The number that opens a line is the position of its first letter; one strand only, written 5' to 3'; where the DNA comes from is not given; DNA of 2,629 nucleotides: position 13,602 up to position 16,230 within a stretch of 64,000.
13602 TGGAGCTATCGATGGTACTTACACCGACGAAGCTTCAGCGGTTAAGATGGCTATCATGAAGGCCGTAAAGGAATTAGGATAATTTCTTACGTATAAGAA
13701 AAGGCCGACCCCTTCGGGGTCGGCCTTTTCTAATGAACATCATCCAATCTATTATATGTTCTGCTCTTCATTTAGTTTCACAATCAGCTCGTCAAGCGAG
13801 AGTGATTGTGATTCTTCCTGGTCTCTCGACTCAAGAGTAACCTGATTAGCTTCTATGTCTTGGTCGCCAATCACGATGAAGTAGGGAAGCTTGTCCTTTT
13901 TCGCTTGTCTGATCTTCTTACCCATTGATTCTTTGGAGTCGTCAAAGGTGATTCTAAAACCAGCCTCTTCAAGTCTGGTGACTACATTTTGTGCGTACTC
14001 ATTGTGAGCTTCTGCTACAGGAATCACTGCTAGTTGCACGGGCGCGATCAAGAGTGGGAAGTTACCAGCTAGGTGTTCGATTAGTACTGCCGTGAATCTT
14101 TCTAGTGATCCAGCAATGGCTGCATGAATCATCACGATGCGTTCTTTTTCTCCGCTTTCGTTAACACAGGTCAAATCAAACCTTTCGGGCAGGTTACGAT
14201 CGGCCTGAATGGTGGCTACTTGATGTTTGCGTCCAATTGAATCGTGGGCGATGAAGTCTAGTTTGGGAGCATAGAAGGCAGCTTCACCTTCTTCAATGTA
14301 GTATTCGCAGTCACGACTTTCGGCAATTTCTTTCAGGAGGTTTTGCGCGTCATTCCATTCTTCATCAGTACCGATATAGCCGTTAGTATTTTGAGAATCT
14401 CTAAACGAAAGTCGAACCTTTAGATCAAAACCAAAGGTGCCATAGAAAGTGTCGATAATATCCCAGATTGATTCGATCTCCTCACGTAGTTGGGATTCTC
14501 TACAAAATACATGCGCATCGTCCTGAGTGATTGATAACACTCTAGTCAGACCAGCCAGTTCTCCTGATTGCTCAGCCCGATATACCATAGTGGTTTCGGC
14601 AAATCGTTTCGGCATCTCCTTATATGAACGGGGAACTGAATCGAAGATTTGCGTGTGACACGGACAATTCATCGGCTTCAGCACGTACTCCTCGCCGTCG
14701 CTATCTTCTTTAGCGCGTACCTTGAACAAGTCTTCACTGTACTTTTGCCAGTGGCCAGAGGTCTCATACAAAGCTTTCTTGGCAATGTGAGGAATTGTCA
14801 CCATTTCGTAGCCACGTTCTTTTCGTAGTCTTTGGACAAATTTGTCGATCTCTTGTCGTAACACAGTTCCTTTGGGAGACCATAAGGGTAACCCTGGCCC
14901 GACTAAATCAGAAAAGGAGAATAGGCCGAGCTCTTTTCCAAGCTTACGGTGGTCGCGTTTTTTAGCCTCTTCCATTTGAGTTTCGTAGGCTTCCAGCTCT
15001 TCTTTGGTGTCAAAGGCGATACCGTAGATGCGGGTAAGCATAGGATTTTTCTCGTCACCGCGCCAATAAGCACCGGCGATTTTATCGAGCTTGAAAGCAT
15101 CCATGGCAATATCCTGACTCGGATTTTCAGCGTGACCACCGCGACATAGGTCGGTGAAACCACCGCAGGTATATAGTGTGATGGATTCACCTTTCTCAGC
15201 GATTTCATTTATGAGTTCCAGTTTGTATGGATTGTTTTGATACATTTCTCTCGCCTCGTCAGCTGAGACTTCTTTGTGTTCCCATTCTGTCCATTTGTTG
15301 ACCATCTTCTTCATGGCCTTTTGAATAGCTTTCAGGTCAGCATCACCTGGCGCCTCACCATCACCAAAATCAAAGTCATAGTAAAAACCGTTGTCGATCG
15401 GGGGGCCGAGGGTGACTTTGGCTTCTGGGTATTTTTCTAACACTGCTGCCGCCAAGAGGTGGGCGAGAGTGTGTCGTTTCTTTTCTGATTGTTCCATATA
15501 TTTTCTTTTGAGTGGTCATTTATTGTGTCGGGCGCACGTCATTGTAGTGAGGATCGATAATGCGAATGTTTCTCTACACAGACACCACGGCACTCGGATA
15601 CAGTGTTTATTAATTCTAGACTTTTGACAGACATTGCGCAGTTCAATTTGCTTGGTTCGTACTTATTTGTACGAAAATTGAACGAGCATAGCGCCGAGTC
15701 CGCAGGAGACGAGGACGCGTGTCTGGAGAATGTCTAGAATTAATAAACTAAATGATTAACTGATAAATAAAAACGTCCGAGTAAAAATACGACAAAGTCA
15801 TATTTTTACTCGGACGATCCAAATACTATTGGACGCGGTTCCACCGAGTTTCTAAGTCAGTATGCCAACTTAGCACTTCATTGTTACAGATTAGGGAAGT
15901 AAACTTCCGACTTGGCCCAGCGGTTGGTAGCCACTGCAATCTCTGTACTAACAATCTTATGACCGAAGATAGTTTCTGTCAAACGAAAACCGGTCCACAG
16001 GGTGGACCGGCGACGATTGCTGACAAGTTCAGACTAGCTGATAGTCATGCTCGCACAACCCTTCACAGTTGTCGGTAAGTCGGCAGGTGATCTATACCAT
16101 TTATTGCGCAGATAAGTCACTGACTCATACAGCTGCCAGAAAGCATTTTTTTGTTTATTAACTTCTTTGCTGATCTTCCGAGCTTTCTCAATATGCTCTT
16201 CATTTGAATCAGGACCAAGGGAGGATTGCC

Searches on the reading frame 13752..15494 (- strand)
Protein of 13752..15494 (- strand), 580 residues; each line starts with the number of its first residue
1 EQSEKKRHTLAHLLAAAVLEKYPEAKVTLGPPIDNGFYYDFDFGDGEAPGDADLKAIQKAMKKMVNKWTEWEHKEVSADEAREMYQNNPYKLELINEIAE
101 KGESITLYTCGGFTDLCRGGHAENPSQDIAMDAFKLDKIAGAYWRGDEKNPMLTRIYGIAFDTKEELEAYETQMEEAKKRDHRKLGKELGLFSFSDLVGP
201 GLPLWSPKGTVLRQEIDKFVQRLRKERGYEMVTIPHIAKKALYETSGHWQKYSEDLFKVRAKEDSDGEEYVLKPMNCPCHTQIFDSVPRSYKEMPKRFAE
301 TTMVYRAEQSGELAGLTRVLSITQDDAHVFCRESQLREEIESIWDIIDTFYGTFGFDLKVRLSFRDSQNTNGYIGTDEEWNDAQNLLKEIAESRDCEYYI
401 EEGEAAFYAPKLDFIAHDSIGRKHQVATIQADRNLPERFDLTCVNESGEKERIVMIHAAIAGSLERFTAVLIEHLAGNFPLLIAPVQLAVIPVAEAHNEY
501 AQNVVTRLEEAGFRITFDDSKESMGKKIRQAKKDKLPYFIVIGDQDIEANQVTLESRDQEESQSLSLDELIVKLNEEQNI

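Call 67: search_protein_families(library=pfam, max_evalue=0.001, proteins=[window:13752-15494:-])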
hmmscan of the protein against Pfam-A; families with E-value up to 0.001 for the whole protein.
window:13752-15494:- (580 aa): 3 families
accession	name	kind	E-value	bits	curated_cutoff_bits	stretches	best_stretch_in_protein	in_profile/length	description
PF00587.30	tRNA-synt_2b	-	7.4e-42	143.9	29.3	1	263-474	4-178/179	tRNA synthetase class II core domain (G, H, P, S and T)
PF03129.25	HGTP_anticodon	-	1.4e-25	89.7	21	1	487-576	1-93/94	Anticodon binding domain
PF07973.19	tRNA_SAD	-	3.5e-07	30.5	24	1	105-157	1-44/44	Threonyl and Alanyl tRNA synthetase second additional domain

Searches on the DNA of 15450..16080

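Call 66: search_rna_families(source=window, start=15450, end=16080, threshold=evalue, max_evalue=1)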
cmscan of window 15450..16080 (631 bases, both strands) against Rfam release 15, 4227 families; matches with E-value up to 1: 3.
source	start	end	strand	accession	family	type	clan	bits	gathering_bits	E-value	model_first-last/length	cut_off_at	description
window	15810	15888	-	RF00230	T-box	Cis-reg; leader;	-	25.7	93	0.001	149-216/219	no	T-box leader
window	15728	15825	+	RF02414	rli60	Gene; sRNA;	-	25.5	60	0.43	1-191/191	no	Listeria sRNA rli60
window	15604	15749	+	RF03275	mir-2542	Gene; miRNA;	-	19.3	60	0.44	1-85/85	no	mir-2542 microRNA precursor family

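Call 68: search_rna_families(source=window, start=15480, end=16050, threshold=evalue, max_evalue=0.05, show_alignments=1)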
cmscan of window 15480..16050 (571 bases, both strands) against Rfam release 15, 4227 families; matches with E-value up to 0.05: 1.
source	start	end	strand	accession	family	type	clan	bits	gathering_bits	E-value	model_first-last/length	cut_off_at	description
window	15810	15888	-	RF00230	T-box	Cis-reg; leader;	-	25.7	93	0.00091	149-216/219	no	T-box leader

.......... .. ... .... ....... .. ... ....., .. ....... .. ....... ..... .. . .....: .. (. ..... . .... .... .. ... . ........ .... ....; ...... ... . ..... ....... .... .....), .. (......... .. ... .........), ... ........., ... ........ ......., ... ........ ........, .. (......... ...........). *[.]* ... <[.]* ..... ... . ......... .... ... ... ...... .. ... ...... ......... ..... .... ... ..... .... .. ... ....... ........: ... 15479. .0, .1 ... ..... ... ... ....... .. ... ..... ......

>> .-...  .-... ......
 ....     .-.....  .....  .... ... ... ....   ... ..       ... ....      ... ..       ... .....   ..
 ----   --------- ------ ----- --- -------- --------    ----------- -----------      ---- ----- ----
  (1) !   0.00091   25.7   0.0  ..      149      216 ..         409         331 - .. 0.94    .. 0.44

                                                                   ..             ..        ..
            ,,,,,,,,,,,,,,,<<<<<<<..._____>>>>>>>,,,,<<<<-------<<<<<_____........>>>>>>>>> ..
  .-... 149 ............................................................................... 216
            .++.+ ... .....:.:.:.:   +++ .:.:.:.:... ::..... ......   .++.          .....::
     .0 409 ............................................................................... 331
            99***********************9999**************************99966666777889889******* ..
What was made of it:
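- On Housekeeping RNAs (RNase P, tmRNA, SRP, 6S): The thrS T-box scores only 25.7 bits against a gathering score of 93 (call 68).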
